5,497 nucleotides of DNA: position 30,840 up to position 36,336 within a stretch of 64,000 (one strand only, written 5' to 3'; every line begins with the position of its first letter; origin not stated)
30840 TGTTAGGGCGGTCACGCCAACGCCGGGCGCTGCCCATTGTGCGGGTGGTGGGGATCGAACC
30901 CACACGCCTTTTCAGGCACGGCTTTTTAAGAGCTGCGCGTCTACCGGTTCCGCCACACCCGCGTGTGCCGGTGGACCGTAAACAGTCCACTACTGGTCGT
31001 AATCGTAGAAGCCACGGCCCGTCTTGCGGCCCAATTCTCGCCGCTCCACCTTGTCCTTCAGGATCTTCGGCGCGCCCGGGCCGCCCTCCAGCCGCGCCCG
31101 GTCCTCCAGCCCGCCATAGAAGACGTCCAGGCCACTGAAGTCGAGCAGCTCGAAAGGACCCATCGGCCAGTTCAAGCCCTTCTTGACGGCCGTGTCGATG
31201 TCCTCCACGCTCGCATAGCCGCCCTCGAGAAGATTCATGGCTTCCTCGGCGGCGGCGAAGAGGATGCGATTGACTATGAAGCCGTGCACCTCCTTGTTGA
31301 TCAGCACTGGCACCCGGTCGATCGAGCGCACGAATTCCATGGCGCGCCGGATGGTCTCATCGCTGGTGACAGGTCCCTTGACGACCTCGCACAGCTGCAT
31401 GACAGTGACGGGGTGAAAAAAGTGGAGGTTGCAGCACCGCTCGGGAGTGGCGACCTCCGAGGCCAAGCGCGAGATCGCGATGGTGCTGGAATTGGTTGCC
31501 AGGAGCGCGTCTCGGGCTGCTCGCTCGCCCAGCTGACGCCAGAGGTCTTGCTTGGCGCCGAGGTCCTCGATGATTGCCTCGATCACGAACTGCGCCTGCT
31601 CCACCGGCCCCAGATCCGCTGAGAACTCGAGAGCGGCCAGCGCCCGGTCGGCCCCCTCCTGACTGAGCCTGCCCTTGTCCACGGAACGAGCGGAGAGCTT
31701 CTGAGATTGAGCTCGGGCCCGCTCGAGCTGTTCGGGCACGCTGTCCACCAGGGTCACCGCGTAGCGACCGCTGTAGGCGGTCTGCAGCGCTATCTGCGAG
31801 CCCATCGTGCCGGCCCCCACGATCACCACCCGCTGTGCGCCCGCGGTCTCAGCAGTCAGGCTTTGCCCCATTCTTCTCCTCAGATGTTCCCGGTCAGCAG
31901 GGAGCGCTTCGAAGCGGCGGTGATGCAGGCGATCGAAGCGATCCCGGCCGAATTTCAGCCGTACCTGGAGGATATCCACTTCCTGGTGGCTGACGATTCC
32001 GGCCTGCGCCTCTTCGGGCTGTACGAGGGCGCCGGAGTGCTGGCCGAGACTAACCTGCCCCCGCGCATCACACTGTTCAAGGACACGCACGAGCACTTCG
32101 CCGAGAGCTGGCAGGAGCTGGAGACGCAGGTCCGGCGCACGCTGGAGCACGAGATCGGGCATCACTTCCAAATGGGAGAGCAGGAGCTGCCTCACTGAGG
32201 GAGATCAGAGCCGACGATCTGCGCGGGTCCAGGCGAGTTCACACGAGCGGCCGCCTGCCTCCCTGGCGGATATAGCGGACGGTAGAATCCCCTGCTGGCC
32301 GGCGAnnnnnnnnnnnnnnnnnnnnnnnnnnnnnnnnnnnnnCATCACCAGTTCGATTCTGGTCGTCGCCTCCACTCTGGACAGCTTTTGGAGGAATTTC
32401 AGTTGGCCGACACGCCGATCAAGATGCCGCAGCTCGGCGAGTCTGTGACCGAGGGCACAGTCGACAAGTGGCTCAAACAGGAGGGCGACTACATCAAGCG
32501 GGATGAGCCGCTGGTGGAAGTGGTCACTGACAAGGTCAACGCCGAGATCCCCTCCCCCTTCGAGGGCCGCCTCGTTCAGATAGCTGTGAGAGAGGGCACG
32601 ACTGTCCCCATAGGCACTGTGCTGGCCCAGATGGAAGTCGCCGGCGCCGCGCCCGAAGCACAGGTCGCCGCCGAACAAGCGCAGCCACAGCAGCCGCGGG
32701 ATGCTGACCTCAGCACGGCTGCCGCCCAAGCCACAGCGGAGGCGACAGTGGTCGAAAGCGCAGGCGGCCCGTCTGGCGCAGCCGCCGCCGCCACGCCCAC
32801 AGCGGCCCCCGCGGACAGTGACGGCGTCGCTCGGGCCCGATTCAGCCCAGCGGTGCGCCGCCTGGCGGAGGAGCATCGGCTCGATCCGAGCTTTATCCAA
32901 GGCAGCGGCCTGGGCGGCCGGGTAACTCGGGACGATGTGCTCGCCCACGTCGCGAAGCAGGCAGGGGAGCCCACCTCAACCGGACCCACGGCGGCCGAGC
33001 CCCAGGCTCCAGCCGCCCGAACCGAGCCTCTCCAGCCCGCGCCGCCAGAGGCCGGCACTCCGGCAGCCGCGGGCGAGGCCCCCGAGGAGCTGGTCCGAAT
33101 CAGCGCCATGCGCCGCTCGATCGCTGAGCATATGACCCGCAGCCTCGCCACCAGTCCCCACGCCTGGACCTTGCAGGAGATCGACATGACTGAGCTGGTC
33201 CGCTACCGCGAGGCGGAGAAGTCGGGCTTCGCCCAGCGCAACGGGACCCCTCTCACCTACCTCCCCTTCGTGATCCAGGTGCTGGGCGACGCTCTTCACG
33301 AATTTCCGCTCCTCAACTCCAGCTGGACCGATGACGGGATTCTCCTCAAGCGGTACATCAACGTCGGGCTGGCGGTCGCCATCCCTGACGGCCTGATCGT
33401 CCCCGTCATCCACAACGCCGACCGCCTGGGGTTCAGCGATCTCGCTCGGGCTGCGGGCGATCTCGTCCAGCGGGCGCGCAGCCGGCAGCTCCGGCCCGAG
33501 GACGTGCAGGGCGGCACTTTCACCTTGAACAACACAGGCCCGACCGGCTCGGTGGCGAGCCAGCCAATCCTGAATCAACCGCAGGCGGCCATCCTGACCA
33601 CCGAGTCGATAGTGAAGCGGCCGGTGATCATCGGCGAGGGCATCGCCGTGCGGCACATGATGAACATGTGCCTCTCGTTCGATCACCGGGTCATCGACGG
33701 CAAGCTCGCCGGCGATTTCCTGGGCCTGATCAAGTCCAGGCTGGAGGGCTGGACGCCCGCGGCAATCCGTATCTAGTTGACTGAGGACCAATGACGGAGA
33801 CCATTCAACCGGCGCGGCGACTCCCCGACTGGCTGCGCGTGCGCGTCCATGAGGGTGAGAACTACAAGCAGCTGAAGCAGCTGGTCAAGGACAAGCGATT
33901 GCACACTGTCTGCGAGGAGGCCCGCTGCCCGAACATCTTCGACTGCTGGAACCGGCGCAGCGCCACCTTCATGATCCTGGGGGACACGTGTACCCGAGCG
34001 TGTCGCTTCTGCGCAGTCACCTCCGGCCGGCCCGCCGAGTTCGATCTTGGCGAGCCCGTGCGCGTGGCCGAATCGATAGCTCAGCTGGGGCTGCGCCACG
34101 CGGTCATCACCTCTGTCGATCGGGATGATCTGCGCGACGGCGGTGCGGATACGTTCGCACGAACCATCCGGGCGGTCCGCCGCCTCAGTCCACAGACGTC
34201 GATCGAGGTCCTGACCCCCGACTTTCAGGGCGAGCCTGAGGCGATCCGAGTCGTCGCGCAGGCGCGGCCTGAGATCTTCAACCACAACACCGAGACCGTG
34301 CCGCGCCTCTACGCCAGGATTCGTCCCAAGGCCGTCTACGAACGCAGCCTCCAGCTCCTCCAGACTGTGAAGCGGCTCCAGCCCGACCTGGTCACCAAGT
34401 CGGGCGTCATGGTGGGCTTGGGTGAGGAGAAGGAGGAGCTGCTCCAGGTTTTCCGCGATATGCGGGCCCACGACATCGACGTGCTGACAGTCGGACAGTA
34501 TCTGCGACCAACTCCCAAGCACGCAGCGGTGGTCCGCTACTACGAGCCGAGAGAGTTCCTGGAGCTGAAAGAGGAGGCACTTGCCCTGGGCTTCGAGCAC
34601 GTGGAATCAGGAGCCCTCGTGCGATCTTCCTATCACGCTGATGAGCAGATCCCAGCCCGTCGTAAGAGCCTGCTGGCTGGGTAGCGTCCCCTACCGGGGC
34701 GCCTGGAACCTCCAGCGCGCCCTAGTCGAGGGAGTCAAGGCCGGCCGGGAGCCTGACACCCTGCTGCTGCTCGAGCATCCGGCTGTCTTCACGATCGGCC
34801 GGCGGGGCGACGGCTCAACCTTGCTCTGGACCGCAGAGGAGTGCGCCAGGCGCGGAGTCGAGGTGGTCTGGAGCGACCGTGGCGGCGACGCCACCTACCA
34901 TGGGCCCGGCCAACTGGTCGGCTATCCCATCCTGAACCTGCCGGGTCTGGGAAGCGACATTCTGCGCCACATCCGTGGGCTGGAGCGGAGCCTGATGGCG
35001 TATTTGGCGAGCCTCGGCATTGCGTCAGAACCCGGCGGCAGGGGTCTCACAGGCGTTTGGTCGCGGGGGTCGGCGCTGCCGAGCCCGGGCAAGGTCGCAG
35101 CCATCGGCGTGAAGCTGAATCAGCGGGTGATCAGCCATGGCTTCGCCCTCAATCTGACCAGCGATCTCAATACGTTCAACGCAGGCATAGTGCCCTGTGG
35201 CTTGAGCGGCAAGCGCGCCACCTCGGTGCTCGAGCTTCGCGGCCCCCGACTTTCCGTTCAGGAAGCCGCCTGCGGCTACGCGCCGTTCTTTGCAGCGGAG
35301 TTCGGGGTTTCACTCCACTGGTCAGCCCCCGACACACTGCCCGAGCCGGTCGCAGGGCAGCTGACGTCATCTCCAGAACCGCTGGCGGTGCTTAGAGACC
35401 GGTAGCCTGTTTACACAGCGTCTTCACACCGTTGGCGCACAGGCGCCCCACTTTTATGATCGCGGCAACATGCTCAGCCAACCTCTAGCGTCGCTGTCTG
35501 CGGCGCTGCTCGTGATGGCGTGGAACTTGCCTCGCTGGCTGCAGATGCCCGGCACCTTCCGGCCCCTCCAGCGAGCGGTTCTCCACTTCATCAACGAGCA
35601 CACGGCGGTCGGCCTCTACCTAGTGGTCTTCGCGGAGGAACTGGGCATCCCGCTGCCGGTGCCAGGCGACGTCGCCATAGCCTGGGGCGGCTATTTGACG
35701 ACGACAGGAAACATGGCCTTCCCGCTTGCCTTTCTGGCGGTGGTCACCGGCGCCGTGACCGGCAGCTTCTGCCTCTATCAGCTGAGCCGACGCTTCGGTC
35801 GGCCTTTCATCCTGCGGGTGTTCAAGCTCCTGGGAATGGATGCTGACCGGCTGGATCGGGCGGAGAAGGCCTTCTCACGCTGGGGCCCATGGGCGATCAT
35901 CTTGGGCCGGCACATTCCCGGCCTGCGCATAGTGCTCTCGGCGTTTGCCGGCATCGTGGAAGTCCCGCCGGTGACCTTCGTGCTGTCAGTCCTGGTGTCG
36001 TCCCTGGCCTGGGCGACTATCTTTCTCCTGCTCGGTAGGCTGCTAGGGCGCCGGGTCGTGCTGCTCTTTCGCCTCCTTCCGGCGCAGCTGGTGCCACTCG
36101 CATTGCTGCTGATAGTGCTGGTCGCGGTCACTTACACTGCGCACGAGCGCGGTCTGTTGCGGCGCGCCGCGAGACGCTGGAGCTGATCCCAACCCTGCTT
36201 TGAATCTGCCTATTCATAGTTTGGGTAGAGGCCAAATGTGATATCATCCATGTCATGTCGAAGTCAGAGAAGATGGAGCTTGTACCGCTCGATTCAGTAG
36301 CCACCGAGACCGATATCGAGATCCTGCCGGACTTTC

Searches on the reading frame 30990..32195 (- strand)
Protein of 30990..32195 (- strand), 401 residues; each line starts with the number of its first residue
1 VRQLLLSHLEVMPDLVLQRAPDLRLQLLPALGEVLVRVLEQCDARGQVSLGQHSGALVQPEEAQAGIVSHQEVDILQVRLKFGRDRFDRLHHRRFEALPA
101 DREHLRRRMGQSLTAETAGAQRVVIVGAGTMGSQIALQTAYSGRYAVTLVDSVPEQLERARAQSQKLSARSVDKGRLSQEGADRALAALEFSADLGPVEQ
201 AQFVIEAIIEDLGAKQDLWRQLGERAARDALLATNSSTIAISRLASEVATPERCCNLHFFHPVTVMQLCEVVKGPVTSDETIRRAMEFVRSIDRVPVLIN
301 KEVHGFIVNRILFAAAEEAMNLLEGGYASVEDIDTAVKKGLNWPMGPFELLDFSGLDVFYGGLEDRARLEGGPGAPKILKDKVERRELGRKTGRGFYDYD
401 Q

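Call 33: search_protein_families(library=pfam, proteins=[window:30990-32195:-], max_evalue=0.001)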
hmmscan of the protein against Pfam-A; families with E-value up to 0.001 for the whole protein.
window:30990-32195:- (401 aa): 4 families
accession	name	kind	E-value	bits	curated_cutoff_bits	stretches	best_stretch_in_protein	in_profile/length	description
PF02737.24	3HCDH_N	-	6.7e-54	183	22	1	123-301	2-178/180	3-hydroxyacyl-CoA dehydrogenase, NAD binding domain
PF00725.27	3HCDH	-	2.3e-29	102.2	22.1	1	305-399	1-97/97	3-hydroxyacyl-CoA dehydrogenase, C-terminal domain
PF03435.24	Sacchrp_dh_NADP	-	0.00068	20.4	25.1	0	123-209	1-89/129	Saccharopine dehydrogenase NADP binding domain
PF02254.24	TrkA_N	-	0.00076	20.2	23.8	0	123-185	1-63/116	TrkA-N domain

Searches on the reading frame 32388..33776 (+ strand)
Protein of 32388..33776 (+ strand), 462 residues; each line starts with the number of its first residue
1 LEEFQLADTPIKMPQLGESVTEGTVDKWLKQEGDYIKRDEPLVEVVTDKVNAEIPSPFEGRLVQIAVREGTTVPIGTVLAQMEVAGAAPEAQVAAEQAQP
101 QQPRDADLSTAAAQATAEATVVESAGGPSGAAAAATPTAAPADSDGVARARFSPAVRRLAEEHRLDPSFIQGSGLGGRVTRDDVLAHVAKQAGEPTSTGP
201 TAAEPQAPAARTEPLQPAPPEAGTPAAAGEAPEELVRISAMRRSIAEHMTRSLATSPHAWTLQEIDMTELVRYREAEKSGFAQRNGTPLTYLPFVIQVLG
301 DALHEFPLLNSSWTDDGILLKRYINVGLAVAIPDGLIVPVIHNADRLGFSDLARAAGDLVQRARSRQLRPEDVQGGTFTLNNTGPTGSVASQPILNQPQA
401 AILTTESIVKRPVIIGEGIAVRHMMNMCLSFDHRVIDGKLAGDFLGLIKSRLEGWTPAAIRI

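Call 33: search_protein_families(library=pfam, proteins=[window:32388-33776:+], max_evalue=0.001)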
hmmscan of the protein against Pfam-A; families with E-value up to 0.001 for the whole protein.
window:32388-33776:+ (462 aa): 4 families
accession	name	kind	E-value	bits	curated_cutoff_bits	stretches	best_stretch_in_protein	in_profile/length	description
PF00198.28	2-oxoacid_dh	-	1.3e-75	254.2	23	1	232-455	3-227/232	2-oxoacid dehydrogenases acyltransferase (catalytic domain)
PF00364.28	Biotin_lipoyl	-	1.4e-20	73.3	22.1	1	10-82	2-73/73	Biotin-requiring enzyme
PF02817.22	E3_binding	-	5.9e-13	49.2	23.7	1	152-185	3-36/36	e3 binding domain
PF13533.13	Biotin_lipoyl_2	-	0.00032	20.9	29.8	0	54-82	3-31/32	Biotin-lipoyl like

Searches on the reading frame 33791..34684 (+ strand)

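Call 33: search_protein_families(library=pfam, proteins=[window:33791-34684:+], max_evalue=0.001)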
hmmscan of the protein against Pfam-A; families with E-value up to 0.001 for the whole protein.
window:33791-34684:+ (297 aa): 2 families
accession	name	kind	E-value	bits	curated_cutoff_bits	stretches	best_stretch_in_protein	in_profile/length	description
PF04055.27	Radical_SAM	-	2e-20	74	29.5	1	61-223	1-165/166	Radical SAM superfamily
PF16881.10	LIAS_N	-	2.5e-11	44.3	27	1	8-46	58-96/96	N-terminal domain of lipoyl synthase of Radical_SAM family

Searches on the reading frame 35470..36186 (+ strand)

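Call 33: search_protein_families(library=pfam, proteins=[window:35470-36186:+], max_evalue=0.001)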
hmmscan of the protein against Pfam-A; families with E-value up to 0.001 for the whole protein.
window:35470-36186:+ (238 aa): 1 family
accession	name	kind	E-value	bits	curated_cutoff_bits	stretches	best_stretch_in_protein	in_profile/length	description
PF09335.16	VTT_dom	-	1.8e-16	61.1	33.9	1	64-190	1-122/123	VTT domain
